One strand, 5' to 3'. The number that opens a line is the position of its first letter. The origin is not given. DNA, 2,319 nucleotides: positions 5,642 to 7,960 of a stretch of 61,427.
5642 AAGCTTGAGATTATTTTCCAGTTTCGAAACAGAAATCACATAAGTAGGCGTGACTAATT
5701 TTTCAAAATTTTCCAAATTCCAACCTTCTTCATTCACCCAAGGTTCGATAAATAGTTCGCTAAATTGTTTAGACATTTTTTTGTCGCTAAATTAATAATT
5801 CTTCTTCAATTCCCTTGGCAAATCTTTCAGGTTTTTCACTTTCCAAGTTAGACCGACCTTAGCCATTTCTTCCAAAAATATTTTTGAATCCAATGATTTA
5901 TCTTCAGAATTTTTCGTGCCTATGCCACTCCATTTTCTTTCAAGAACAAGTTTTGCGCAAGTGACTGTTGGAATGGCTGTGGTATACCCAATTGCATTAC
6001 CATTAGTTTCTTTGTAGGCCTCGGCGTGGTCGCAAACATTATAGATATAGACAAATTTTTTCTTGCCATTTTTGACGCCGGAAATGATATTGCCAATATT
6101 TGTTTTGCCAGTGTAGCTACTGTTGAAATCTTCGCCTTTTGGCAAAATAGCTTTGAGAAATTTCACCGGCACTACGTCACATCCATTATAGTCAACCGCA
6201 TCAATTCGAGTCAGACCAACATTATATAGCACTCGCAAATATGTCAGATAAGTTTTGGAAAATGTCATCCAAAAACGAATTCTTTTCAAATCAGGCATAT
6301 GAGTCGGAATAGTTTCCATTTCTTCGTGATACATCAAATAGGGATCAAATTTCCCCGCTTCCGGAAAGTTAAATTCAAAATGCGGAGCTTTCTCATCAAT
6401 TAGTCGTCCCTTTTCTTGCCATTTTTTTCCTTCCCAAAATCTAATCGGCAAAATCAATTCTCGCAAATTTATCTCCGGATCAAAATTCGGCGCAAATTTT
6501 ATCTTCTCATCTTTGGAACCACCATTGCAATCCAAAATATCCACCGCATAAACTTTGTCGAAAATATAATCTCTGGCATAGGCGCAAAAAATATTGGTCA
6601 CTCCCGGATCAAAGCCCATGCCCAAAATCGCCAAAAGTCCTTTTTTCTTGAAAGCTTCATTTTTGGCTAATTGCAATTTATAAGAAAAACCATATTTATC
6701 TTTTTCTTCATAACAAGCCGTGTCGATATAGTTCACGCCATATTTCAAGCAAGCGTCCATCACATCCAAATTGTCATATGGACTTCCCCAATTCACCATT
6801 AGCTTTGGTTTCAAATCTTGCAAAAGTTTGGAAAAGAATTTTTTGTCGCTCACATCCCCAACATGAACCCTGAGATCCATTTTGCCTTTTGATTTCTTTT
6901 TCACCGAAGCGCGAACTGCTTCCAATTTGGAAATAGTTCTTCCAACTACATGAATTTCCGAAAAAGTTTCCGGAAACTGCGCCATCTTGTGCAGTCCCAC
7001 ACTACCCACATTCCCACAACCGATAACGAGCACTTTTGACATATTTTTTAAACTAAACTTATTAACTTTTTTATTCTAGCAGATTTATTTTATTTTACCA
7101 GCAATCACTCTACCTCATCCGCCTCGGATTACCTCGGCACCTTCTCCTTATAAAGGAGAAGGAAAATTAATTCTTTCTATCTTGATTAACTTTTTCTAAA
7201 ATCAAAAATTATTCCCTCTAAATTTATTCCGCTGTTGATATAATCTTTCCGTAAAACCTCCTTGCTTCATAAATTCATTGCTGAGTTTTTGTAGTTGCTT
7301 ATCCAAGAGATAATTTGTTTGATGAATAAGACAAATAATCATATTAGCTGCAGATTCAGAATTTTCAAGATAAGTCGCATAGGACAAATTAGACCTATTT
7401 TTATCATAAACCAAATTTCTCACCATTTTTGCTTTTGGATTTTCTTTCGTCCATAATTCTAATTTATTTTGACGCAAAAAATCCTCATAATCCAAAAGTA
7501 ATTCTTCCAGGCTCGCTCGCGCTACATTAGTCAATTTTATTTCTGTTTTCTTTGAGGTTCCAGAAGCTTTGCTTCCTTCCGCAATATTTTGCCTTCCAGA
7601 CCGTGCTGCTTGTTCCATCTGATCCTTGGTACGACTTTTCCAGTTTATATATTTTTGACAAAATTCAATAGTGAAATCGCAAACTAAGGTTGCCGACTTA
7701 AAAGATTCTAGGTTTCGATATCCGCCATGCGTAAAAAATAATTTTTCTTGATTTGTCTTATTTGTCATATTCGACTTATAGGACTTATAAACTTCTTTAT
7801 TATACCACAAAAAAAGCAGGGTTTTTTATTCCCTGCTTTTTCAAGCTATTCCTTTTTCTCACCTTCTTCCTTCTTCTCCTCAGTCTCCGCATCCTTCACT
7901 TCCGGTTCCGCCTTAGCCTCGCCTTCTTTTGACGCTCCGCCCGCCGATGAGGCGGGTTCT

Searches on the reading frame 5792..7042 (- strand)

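Call 102: search_protein_families(library=pfam, proteins=[window:5792-7042:-], max_evalue=0.01)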
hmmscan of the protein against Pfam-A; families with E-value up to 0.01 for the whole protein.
window:5792-7042:- (416 aa): 2 families
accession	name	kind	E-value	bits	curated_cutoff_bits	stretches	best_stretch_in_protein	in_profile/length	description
PF16653.10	Sacchrp_dh_C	-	9.4e-27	95.2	31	1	143-397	1-264/265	Saccharopine dehydrogenase C-terminal domain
PF03435.24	Sacchrp_dh_NADP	-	8.3e-19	68.6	25.1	1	4-139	1-129/129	Saccharopine dehydrogenase NADP binding domain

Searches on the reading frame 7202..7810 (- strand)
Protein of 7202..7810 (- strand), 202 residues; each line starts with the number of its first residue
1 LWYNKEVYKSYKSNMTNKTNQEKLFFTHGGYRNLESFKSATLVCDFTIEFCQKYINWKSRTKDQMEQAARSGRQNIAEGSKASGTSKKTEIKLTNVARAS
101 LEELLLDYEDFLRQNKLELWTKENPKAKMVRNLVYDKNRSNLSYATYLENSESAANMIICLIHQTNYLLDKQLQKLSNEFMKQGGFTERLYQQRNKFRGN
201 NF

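Call 102: search_protein_families(library=pfam, proteins=[window:7202-7810:-], max_evalue=0.01)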
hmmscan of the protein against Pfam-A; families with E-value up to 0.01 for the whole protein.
window:7202-7810:- (202 aa): 1 family
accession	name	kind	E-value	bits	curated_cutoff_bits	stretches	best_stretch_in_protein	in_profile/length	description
PF05635.17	23S_rRNA_IVP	-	4.9e-07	30.4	33.8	1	43-104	12-72/106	23S rRNA-intervening sequence protein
